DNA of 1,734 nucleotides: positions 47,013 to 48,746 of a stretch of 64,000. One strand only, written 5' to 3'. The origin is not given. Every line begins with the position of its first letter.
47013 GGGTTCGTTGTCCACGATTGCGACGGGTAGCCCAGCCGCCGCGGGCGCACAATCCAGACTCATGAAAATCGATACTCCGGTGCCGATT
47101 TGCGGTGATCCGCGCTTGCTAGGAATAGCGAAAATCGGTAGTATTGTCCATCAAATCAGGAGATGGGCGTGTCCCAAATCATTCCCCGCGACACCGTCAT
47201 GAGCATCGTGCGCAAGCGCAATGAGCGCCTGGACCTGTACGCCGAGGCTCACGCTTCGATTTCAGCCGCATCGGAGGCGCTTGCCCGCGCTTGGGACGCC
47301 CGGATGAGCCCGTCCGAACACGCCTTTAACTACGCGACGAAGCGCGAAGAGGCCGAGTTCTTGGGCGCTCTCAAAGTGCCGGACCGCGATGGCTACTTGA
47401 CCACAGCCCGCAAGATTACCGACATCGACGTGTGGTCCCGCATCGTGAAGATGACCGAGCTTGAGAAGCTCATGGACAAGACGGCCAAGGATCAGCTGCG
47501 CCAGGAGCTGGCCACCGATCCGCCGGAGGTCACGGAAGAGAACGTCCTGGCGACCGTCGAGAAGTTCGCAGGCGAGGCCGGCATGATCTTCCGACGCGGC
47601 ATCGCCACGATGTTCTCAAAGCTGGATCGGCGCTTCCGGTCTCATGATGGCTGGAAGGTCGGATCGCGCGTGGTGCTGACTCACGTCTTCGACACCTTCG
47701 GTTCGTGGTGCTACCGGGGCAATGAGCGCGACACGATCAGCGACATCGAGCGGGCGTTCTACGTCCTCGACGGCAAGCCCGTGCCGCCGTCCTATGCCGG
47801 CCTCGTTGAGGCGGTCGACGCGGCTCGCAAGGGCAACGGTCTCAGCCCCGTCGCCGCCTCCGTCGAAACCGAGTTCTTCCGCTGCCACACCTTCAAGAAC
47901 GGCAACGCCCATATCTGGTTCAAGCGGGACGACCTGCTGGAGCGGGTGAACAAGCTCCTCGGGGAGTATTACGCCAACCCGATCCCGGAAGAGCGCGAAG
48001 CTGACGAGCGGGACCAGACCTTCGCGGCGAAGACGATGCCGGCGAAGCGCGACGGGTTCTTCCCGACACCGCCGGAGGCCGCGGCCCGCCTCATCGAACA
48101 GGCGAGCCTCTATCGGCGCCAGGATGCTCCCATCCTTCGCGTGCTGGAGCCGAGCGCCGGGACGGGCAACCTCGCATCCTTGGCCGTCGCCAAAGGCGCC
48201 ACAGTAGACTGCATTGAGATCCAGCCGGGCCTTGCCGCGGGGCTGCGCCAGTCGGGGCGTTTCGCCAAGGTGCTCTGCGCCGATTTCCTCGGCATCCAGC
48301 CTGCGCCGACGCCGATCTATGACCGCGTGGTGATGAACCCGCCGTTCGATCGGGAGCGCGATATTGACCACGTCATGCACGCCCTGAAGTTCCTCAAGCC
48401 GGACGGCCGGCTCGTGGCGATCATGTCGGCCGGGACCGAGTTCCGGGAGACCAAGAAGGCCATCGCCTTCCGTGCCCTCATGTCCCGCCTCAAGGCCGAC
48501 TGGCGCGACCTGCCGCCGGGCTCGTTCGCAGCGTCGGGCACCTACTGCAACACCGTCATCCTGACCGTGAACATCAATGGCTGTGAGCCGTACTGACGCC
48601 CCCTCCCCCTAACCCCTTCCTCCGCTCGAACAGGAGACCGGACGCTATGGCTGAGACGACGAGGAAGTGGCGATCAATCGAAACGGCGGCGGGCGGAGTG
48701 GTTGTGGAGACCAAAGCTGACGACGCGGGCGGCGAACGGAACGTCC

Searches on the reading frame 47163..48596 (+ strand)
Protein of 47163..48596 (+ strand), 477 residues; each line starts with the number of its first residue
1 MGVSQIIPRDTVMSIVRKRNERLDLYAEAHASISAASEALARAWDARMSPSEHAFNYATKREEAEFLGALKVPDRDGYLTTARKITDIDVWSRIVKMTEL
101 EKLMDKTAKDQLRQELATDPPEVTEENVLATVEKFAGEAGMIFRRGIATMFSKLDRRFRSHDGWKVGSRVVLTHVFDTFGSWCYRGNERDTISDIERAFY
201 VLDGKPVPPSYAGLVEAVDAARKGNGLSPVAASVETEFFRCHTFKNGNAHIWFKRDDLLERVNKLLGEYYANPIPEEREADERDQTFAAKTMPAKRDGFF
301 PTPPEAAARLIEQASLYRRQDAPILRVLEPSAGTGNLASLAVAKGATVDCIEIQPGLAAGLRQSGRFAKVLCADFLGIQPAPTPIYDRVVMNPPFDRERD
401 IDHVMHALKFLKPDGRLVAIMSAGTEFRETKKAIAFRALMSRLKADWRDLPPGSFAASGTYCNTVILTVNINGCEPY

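Call 88: search_protein_families(library=pfam, proteins=[window:47163-48596:+], max_evalue=0.00001)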
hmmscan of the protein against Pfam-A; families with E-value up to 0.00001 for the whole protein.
window:47163-48596:+ (477 aa): 1 family
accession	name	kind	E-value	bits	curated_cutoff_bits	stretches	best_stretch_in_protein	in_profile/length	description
PF13708.11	DUF4942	-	1.1e-45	156.1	25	1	89-271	7-189/190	Domain of unknown function (DUF4942)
